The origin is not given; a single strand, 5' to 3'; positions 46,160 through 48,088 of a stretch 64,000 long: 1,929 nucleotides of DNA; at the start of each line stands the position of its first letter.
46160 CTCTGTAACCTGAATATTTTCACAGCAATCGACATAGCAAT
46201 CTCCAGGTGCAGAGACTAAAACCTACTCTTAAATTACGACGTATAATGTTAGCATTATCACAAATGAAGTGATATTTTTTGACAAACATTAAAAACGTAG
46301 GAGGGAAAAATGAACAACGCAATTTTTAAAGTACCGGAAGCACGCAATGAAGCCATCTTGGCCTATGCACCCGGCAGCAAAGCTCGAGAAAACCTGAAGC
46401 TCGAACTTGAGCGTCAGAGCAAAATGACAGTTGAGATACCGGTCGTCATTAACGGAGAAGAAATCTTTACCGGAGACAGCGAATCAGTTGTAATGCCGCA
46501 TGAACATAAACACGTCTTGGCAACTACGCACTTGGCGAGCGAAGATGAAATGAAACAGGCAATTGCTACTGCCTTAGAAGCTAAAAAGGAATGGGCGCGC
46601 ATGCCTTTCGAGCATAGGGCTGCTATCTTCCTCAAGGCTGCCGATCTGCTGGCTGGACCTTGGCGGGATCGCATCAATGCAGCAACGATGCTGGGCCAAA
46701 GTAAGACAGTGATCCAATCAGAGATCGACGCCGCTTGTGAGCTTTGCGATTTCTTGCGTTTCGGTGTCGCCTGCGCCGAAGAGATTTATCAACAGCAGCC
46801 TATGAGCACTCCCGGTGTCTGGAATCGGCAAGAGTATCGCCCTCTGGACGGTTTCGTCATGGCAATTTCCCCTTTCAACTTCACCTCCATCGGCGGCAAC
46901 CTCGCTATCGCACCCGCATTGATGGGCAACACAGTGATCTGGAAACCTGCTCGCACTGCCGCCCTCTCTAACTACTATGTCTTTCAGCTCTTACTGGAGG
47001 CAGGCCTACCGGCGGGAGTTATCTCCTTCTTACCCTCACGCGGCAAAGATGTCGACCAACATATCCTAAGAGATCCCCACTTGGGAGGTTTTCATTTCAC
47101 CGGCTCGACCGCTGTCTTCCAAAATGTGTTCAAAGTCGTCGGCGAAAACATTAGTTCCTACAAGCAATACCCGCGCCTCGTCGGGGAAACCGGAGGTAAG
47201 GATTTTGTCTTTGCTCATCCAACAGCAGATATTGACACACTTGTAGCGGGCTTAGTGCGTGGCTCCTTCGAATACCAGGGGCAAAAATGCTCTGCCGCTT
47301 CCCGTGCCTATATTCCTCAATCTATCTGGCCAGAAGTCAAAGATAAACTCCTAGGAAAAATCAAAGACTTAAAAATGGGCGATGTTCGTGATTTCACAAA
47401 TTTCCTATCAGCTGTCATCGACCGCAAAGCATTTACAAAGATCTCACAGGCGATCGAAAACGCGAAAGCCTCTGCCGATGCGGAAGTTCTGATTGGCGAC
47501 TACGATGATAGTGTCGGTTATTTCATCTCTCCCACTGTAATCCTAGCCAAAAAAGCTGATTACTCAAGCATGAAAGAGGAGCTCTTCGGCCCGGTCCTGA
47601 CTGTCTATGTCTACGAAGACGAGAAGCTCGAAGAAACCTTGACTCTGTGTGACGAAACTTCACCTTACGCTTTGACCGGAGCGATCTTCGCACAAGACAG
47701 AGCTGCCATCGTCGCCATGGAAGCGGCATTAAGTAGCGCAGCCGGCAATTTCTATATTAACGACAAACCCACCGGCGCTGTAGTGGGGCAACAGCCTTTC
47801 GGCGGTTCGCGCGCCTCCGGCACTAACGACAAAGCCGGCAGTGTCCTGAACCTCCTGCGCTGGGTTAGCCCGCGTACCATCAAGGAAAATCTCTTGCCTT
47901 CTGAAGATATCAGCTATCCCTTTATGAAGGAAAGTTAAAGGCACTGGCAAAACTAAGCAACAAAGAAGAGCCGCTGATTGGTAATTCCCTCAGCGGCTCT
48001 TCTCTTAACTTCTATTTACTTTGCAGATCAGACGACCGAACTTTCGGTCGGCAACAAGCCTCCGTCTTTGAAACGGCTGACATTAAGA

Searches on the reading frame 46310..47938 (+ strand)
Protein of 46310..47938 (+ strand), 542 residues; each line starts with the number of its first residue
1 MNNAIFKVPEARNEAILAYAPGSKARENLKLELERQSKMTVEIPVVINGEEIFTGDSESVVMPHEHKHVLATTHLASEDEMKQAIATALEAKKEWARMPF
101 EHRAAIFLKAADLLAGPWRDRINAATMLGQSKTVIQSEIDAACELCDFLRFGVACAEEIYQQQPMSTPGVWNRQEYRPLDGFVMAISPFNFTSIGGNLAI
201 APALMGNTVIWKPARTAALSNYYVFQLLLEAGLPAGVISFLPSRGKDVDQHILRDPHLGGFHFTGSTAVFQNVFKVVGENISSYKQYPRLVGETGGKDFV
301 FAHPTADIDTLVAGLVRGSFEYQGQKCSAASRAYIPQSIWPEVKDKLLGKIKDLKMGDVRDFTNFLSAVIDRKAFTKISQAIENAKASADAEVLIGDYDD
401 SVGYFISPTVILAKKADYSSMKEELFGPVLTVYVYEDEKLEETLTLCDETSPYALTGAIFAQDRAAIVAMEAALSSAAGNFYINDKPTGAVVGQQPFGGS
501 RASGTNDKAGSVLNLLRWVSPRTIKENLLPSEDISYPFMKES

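Call 39: search_protein_families(library=pfam, proteins=[window:46310-47938:+], max_evalue=1e-15)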
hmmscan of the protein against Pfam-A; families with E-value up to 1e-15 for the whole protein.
window:46310-47938:+ (542 aa): 1 family
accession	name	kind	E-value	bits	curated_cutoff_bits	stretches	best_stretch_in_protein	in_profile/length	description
PF00171.27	Aldedh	-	3.5e-99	332.9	23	1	59-511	10-449/461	Aldehyde dehydrogenase family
